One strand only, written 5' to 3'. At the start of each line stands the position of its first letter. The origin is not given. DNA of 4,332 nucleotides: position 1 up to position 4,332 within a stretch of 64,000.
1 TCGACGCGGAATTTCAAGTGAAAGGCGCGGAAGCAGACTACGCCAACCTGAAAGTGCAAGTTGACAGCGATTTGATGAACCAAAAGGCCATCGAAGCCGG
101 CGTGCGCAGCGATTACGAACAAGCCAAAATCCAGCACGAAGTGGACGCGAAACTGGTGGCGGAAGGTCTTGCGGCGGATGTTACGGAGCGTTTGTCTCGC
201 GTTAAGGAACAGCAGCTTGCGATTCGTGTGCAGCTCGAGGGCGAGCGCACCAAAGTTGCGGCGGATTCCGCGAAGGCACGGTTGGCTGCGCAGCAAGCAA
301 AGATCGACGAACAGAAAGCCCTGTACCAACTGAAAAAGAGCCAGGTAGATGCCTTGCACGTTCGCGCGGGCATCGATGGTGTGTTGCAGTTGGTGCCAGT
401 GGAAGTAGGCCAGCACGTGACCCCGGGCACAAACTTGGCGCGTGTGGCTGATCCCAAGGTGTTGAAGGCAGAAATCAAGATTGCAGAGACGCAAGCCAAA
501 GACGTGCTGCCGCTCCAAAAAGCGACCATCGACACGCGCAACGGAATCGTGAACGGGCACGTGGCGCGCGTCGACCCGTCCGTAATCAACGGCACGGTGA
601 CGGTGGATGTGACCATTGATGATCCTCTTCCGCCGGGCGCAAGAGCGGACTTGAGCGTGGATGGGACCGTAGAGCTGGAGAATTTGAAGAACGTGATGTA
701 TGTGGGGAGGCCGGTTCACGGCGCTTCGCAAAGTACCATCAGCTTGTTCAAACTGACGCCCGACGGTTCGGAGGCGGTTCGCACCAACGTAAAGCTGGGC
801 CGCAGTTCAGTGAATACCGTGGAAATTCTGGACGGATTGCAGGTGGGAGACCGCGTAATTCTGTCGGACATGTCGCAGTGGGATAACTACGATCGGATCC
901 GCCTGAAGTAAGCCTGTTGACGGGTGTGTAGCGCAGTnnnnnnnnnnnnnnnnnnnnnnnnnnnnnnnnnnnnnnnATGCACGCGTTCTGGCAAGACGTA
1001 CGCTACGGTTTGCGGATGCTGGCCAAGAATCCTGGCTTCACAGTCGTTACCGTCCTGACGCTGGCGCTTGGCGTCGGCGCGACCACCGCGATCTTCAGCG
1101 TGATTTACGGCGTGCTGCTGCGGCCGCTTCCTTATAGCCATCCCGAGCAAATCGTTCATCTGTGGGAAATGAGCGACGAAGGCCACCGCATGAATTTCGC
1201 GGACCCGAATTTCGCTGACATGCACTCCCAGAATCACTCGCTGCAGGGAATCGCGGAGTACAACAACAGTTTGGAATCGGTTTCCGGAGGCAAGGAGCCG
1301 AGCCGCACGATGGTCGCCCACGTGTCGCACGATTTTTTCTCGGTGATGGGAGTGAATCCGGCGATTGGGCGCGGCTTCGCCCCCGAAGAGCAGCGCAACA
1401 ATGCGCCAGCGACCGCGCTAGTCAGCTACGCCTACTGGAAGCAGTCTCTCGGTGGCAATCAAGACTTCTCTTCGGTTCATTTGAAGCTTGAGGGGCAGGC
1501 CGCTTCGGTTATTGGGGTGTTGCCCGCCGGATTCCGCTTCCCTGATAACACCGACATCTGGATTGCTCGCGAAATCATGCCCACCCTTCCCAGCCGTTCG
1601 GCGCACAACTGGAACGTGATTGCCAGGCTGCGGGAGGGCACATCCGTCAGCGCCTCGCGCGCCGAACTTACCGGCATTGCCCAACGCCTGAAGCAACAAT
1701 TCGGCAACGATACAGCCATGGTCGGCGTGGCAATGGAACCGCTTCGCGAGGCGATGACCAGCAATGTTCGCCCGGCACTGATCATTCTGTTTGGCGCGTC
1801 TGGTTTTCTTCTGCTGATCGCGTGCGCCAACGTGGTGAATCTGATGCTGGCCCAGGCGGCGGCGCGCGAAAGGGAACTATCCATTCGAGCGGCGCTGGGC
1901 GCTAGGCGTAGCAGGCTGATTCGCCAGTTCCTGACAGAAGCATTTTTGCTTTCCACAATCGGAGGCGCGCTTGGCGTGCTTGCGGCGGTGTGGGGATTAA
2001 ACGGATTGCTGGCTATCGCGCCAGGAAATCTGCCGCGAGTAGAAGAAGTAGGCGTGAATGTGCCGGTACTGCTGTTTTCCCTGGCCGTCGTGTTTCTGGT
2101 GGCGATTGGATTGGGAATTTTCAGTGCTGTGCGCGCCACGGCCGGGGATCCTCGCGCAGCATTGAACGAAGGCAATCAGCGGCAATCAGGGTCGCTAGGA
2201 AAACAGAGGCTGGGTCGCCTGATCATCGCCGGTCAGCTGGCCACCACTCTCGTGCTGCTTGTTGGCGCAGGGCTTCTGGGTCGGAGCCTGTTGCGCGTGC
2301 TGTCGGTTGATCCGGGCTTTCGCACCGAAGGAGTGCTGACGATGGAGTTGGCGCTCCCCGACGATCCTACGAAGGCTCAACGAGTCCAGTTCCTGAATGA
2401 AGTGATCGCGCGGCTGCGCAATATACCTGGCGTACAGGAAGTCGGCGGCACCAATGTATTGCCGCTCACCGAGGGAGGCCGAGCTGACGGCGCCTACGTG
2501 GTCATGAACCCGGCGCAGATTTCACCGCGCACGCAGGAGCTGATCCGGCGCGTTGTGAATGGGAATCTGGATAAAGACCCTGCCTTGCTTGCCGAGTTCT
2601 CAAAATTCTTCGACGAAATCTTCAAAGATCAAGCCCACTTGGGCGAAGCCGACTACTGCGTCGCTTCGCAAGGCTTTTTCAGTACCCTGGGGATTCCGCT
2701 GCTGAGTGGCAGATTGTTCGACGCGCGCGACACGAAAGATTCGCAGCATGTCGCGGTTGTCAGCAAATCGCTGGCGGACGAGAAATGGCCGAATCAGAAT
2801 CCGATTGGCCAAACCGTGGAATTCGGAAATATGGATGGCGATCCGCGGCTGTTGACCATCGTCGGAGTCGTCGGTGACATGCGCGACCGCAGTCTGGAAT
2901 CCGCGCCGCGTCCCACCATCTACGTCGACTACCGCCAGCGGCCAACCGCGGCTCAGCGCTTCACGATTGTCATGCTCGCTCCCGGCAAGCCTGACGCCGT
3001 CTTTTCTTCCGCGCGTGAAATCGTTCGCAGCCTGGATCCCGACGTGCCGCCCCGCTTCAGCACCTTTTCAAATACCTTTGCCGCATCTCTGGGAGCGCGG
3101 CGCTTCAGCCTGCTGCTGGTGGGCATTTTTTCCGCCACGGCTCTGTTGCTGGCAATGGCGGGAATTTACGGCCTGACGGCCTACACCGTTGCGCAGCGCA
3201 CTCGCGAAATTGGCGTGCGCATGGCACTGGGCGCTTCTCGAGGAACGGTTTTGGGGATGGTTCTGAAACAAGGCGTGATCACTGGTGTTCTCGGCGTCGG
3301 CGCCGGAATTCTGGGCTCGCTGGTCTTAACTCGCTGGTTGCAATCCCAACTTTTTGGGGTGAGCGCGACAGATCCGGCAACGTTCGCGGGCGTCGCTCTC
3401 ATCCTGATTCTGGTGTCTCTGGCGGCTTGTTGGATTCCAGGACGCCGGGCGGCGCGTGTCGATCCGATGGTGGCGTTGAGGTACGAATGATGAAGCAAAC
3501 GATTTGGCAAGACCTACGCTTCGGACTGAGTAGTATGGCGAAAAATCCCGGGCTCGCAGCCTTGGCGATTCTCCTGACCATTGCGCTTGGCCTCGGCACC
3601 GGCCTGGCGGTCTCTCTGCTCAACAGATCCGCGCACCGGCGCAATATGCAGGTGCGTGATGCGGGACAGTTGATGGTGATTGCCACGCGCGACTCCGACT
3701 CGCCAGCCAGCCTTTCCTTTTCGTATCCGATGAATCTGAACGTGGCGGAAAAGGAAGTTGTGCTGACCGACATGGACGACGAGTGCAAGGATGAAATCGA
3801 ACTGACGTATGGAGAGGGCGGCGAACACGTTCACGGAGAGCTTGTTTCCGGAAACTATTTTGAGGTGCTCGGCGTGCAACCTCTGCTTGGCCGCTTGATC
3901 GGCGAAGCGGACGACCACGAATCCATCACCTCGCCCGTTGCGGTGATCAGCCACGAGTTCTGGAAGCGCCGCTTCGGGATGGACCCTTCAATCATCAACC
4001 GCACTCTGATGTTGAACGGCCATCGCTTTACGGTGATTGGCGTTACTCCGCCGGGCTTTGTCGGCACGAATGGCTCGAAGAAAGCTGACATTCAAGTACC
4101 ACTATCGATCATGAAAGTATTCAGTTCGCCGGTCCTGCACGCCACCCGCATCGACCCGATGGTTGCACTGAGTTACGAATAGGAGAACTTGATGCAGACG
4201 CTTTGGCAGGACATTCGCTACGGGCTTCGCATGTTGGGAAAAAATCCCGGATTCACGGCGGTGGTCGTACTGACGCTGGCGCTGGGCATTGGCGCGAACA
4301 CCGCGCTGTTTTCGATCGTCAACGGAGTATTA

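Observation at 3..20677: Non-orphan ADOP battery: adaptor, seven intact duplicated MacB-type permeases, one remnant and two interleaved ATPases on one strand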

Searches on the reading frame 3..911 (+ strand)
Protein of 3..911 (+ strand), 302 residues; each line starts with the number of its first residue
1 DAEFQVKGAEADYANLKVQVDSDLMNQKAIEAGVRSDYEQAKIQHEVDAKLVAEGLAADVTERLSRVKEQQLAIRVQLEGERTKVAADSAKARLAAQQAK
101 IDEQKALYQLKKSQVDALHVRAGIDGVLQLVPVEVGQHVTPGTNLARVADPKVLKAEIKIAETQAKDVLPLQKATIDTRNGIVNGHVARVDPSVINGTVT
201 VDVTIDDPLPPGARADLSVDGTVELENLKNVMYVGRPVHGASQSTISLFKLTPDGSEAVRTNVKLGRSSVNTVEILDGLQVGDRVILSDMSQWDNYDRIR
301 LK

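Call 4: search_protein_families(library=ncbifam, proteins=[window:3-911:+])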
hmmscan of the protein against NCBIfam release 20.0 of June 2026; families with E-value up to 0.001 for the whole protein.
window:3-911:+ (302 aa): 4 families
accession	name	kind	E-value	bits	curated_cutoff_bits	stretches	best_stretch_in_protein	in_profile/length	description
TIGR01730.1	RND_mfp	subfamily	3.9e-22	78.6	94.9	1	82-292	99-312/322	efflux RND transporter periplasmic adaptor subunit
NF038010.1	ABC_adapt_DarC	equivalog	6.4e-15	54.8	450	1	87-302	200-417/417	darobactin export ABC transporter periplasmic adaptor subunit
TIGR00999.1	8a0102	subfamily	1.7e-12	47.1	319.3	1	21-287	19-264/271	CzcB/NccB family metal efflux transporter periplasmic adaptor subunit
TIGR00998.1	8a0101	subfamily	1.1e-07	31.1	390.8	1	3-178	79-265/334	EmrA/EmrK family multidrug efflux transporter periplasmic adaptor subunit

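Call 5: search_protein_families(library=pfam, proteins=[window:3-911:+])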
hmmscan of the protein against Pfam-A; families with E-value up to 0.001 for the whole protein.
window:3-911:+ (302 aa): 2 families
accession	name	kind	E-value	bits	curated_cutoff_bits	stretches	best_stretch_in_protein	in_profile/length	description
PF13437.12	HlyD_3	-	3.7e-14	53.8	22.2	1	120-209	2-97/106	HlyD family secretion protein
PF16576.10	HlyD_D23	-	2e-09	37.5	30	1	75-204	67-198/214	Barrel-sandwich domain of CusB or HlyD membrane-fusion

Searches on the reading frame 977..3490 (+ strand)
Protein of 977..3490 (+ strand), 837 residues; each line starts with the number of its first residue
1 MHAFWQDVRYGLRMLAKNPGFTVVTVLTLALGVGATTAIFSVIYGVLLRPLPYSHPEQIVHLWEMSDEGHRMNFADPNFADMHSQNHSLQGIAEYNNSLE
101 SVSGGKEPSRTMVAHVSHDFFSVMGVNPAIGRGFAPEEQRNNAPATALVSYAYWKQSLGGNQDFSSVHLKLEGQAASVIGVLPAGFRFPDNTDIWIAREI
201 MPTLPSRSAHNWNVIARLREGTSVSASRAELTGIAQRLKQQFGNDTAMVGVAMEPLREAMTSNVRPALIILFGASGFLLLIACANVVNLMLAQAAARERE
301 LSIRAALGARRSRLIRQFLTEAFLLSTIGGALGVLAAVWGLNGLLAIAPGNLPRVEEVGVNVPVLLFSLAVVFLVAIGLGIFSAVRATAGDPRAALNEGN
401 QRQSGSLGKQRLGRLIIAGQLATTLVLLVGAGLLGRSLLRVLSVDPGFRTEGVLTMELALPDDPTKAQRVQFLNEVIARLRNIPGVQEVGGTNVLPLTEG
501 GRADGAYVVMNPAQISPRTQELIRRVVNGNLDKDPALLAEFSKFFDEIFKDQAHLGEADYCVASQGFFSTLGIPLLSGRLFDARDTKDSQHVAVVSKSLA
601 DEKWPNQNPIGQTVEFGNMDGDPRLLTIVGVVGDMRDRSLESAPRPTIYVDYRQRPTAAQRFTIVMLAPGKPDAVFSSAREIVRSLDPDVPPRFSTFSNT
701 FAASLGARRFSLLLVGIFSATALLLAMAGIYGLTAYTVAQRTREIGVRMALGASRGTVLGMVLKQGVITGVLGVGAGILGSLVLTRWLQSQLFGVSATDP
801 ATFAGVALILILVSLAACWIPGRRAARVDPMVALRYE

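Call 4: search_protein_families(library=ncbifam, proteins=[window:977-3490:+])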
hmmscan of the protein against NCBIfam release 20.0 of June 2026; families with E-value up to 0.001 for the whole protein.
window:977-3490:+ (837 aa): 4 families
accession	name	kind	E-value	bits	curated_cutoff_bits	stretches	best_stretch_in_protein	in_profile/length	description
TIGR03434.1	ADOP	subfamily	1.4e-262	873.4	622.3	2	4-522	1-528/803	ADOP family duplicated permease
NF007826.0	PRK10535.1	equivalog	2.6e-26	92.1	966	2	113-338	369-592/648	macrolide ABC transporter ATP-binding protein/permease MacB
NF038008.1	ABC_perm_DarB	equivalog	1.7e-08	32.9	700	1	265-459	270-458/777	darobactin export ABC transporter permease subunit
TIGR02212.1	lolCE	equivalog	1.4e-05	24.2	362.45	0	737-837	291-411/411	lipoprotein-releasing ABC transporter permease subunit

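Call 5: search_protein_families(library=pfam, proteins=[window:977-3490:+])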
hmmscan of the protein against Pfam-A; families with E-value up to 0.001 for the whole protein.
window:977-3490:+ (837 aa): 2 families
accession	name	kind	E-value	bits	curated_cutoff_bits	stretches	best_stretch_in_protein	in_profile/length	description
PF12704.14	MacB_PCD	-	4.1e-32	112.6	27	2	22-232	1-205/207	MacB-like periplasmic core domain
PF02687.27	FtsX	-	2.5e-29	102.2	25.5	2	717-830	2-120/120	FtsX-like permease C-terminal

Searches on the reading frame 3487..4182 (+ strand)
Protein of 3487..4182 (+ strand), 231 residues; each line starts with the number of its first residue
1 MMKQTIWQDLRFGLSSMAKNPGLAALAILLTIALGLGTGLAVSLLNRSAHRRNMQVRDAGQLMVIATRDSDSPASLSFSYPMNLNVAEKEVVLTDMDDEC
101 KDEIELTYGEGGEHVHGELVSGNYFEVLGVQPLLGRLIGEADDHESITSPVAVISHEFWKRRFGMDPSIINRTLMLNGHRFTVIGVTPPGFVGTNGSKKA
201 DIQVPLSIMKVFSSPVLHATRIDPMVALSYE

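Call 4: search_protein_families(library=ncbifam, proteins=[window:3487-4182:+])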
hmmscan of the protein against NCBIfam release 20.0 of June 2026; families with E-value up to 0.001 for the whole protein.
window:3487-4182:+ (231 aa): 1 family
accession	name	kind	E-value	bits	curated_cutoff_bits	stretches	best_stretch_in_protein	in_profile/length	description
TIGR03434.1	ADOP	subfamily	1.4e-49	168.9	622.3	1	6-210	1-201/803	ADOP family duplicated permease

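Call 5: search_protein_families(library=pfam, proteins=[window:3487-4182:+])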
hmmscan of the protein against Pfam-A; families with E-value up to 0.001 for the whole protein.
window:3487-4182:+ (231 aa): 1 family
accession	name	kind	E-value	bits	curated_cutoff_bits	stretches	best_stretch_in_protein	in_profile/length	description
PF12704.14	MacB_PCD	-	4.6e-17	63.4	27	1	28-211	4-178/207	MacB-like periplasmic core domain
